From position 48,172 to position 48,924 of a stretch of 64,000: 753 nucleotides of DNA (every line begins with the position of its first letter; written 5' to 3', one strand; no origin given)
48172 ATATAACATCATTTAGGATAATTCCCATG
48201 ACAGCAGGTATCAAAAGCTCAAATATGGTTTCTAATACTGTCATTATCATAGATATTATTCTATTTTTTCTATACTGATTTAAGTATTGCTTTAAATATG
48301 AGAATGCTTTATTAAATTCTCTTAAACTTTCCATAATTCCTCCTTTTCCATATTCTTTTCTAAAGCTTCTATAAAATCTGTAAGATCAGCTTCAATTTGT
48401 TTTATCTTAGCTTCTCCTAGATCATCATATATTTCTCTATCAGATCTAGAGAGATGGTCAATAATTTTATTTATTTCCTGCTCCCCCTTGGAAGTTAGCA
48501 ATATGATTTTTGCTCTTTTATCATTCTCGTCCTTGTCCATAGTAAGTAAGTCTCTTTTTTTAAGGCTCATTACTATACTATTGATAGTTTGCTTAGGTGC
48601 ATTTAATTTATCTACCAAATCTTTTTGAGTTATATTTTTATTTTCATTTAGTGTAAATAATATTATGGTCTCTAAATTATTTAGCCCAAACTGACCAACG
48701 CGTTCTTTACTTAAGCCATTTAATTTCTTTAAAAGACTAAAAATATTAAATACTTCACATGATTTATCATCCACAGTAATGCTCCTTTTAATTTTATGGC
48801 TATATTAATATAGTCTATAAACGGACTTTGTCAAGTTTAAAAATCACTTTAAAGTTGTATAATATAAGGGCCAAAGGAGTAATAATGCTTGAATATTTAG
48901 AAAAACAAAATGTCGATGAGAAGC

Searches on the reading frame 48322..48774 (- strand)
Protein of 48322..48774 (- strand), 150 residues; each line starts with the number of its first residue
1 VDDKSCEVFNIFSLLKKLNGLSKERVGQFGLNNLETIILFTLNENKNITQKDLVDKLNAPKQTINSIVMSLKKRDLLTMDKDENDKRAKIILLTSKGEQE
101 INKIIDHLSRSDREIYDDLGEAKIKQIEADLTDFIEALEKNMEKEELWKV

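Call 84: search_protein_families(library=pfam, proteins=[window:48322-48774:-], max_evalue=0.01)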
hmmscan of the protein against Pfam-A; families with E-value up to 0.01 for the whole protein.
window:48322-48774:- (150 aa): 11 families
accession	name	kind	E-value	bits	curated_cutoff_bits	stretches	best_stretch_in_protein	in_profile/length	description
PF12802.13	MarR_2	-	2.2e-09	37.7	27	1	29-88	1-61/61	MarR family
PF13463.12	HTH_27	-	6.8e-09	36.3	22.2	1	31-97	1-68/68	Winged helix DNA-binding domain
PF01047.28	MarR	-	2.8e-08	34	24.6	1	32-88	2-58/59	MarR family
PF01978.25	TrmB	-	6.5e-07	29.5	25.6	1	28-81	3-56/68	Sugar-specific transcriptional regulator TrmB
PF13412.12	HTH_24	-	2.6e-05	24.1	21.9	1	38-77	8-47/48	Winged helix-turn-helix DNA-binding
PF22381.2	Staph_reg_Sar_Rot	-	0.00011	22.7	27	1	28-104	9-85/85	Transcriptional regulator SarA/Rot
PF13601.12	HTH_34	-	0.00048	20.7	27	1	36-110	3-78/80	Winged helix DNA-binding domain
PF02295.23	z-alpha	-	0.00078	19.9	21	1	39-79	13-53/67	Adenosine deaminase z-alpha domain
PF03965.22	Penicillinase_R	-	0.0032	18.2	22.6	0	33-84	3-58/115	Penicillinase repressor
PF19121.6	DUF5805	-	0.0036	18.1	28.5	0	102-141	16-55/67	Family of unknown function (DUF5805)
PF21863.2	HTH_67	-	0.0062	16.6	27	1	30-139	167-262/268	Helix-turn-helix family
